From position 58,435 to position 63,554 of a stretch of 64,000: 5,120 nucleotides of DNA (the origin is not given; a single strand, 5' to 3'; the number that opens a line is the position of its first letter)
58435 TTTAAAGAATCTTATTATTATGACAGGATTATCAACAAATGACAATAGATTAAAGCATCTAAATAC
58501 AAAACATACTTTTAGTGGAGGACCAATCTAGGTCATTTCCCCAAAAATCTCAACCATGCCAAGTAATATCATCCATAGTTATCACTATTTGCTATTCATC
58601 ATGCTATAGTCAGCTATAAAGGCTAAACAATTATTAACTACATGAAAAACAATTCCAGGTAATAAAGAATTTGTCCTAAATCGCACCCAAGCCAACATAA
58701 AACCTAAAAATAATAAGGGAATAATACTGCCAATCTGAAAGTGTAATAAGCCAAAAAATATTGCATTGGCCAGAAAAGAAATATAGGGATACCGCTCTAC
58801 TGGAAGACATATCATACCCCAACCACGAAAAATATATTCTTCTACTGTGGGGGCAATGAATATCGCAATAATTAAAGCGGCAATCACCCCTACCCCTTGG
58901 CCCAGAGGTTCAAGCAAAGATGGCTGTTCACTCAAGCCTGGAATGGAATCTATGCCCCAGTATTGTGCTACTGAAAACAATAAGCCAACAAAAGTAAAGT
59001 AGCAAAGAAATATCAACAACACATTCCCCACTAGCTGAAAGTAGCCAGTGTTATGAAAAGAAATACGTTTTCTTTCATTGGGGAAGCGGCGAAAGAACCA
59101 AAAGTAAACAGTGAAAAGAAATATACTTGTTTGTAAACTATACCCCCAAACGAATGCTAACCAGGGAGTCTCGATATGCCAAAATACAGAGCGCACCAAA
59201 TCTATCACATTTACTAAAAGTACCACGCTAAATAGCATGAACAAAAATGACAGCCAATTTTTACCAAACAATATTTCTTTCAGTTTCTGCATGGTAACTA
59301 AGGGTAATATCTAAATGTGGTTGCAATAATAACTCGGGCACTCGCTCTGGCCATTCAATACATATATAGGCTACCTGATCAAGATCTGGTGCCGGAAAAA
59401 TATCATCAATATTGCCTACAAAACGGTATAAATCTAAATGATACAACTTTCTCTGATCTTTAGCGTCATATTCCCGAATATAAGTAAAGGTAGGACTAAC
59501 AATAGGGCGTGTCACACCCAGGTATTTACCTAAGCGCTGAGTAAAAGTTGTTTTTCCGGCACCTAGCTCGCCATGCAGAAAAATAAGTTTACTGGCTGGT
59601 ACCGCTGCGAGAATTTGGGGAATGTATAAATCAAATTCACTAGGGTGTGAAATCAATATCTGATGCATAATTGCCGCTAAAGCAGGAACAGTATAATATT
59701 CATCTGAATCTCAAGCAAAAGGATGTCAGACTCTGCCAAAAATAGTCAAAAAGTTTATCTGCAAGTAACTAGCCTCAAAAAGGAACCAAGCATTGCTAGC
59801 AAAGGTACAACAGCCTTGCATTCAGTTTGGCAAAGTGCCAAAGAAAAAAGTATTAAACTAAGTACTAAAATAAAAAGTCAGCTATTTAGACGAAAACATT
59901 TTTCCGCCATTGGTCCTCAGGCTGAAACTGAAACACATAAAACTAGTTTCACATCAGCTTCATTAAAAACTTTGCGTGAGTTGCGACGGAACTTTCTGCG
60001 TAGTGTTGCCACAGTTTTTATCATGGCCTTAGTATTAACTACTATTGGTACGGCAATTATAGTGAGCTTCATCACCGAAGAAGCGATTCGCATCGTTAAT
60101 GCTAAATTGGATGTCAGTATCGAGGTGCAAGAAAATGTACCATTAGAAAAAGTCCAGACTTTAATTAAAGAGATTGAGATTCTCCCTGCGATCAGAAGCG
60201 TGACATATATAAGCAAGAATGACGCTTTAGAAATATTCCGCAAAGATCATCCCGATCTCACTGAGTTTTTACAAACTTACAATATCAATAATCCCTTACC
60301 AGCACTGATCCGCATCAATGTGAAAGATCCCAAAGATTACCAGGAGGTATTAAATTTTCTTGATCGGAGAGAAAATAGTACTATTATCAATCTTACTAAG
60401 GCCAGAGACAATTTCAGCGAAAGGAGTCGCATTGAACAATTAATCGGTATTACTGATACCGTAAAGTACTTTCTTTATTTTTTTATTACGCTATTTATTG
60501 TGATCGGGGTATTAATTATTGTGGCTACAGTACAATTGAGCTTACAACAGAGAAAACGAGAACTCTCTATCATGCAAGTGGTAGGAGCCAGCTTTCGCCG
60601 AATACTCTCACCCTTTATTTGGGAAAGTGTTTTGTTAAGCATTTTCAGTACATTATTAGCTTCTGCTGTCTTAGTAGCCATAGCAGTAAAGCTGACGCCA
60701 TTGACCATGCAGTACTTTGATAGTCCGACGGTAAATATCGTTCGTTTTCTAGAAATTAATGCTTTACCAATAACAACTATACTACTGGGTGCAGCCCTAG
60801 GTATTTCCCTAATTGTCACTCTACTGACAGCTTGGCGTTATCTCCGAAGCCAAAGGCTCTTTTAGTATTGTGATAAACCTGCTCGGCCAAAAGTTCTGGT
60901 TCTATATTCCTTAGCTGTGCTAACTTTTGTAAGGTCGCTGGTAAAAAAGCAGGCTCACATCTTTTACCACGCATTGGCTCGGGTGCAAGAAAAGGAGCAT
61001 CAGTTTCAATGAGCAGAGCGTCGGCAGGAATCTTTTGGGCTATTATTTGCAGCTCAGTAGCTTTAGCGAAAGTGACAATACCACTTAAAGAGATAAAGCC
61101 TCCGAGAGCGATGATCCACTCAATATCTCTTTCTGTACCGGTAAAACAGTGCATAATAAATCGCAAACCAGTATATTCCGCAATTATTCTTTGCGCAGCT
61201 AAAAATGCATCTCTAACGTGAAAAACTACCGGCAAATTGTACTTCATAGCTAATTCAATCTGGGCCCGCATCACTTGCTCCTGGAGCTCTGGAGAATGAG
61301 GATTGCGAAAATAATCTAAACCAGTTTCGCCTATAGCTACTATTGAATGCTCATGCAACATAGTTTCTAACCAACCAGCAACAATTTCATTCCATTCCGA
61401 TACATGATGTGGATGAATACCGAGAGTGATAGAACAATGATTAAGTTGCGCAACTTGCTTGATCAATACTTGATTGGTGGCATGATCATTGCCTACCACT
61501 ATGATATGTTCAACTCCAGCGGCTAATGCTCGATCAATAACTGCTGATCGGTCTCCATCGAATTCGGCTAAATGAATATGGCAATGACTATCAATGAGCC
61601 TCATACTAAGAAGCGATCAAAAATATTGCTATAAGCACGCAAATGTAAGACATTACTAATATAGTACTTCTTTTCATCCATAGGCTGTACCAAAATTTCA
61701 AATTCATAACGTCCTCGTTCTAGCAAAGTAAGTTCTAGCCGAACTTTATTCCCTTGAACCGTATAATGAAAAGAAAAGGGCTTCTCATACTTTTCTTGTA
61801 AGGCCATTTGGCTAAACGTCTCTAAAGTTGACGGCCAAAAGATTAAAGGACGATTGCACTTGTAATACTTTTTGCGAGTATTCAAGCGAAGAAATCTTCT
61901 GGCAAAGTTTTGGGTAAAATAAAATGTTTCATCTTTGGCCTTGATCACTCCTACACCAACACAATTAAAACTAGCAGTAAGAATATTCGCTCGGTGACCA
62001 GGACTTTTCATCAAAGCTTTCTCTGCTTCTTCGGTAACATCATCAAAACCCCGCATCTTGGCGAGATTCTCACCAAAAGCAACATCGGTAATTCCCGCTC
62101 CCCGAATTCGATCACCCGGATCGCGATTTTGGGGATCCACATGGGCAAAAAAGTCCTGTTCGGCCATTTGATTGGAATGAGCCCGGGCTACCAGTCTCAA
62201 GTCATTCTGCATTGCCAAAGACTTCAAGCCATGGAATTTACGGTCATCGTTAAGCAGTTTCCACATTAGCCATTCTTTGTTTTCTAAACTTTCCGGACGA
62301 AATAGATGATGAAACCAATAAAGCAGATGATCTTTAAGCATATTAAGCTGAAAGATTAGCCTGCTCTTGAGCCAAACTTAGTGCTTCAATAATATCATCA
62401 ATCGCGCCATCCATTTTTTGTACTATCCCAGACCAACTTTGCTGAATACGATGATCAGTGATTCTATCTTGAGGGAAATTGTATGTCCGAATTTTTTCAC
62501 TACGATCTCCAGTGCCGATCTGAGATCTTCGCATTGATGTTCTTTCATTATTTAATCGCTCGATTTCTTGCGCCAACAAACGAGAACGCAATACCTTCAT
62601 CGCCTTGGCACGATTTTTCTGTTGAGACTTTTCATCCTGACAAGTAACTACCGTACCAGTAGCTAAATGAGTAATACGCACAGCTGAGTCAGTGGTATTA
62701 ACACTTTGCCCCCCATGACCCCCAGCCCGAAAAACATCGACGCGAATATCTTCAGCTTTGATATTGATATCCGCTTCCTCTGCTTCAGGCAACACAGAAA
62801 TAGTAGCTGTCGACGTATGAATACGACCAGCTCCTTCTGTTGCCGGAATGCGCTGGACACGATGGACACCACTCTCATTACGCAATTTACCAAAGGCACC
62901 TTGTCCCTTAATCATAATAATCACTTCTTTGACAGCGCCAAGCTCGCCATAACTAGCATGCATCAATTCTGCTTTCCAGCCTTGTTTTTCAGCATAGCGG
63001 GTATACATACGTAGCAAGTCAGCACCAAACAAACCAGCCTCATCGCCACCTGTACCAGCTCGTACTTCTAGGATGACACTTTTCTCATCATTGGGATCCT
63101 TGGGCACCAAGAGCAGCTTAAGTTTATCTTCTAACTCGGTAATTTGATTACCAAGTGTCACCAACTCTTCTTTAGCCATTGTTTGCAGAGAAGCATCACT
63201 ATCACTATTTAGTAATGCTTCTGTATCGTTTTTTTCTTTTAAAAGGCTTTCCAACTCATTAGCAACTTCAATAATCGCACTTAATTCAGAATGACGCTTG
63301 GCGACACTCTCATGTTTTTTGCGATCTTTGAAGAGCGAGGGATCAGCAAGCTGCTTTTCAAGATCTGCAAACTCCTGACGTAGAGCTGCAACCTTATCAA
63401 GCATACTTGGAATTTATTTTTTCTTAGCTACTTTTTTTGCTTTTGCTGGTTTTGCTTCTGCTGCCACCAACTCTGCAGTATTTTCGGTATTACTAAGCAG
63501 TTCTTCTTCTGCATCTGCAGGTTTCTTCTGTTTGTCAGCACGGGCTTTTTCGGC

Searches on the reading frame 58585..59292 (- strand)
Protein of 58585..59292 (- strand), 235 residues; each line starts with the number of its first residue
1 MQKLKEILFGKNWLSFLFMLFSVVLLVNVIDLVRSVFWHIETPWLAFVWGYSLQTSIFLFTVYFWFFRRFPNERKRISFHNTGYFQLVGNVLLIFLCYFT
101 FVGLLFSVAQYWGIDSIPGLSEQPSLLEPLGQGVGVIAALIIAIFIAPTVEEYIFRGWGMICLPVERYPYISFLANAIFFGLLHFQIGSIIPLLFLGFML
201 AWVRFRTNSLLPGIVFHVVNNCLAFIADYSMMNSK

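Call 6: search_protein_families(library=pfam, proteins=[window:58585-59292:-])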
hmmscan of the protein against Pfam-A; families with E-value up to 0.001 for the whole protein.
window:58585-59292:- (235 aa): 1 family
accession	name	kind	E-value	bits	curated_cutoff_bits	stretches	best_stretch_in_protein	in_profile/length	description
PF02517.21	Rce1-like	-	2.5e-16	60.2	22.4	1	136-222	4-92/93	Type II CAAX prenyl endopeptidase Rce1-like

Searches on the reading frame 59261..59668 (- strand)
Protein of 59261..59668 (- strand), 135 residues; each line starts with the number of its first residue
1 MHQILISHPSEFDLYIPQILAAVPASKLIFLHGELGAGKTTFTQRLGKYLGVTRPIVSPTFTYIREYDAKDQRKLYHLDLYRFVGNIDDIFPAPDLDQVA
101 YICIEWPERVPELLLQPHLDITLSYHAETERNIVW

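Call 6: search_protein_families(library=pfam, proteins=[window:59261-59668:-])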
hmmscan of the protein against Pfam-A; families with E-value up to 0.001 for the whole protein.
window:59261-59668:- (135 aa): 1 family
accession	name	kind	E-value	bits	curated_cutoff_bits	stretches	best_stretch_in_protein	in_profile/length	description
PF02367.23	TsaE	-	1.2e-29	103.3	26.6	1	18-133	13-128/128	Threonylcarbamoyl adenosine biosynthesis protein TsaE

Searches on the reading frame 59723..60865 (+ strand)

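Call 6: search_protein_families(library=pfam, proteins=[window:59723-60865:+])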
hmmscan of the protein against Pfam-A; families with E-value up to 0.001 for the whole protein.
window:59723-60865:+ (380 aa): 2 families
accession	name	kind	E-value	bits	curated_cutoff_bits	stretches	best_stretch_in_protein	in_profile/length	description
PF02687.27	FtsX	-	2.7e-15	56.9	25.5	1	253-376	2-118/120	FtsX-like permease C-terminal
PF18075.7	FtsX_ECD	-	2e-14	54.4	23.5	1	131-214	3-88/96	FtsX extracellular domain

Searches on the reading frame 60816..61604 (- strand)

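Call 6: search_protein_families(library=pfam, proteins=[window:60816-61604:-])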
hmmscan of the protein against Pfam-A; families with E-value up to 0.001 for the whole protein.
window:60816-61604:- (262 aa): 1 family
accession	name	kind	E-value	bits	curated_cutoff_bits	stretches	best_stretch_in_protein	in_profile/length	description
PF01026.27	TatD_DNase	-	2.5e-76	256.9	27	1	4-252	1-253/253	TatD related DNase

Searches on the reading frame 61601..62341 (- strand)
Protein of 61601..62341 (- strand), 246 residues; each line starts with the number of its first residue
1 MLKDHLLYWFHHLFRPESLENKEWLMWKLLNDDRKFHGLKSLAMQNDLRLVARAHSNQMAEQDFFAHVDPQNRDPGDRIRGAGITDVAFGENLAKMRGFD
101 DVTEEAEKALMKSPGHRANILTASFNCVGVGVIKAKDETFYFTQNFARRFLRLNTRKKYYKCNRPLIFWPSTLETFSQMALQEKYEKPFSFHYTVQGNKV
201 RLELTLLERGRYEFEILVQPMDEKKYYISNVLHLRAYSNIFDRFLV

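Call 6: search_protein_families(library=pfam, proteins=[window:61601-62341:-])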
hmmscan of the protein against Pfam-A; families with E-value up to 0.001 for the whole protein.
window:61601-62341:- (246 aa): 1 family
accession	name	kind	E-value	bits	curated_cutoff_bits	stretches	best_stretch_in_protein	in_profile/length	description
PF00188.32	CAP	-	3.7e-14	54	21.1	1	29-146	3-117/117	Cysteine-rich secretory protein family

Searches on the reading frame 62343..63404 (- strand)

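Call 6: search_protein_families(library=pfam, proteins=[window:62343-63404:-])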
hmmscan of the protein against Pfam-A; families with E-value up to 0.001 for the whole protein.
window:62343-63404:- (353 aa): 3 families
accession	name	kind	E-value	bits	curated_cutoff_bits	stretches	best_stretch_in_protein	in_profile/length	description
PF03462.23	PCRF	-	4e-70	236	24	1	9-202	2-194/194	PCRF domain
PF00472.26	RF-1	-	5e-41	139.7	35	1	210-319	2-116/116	RF-1 domain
PF16326.10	ABC_tran_CTD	-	0.00051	20.7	32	1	3-48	15-60/69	ABC transporter C-terminal domain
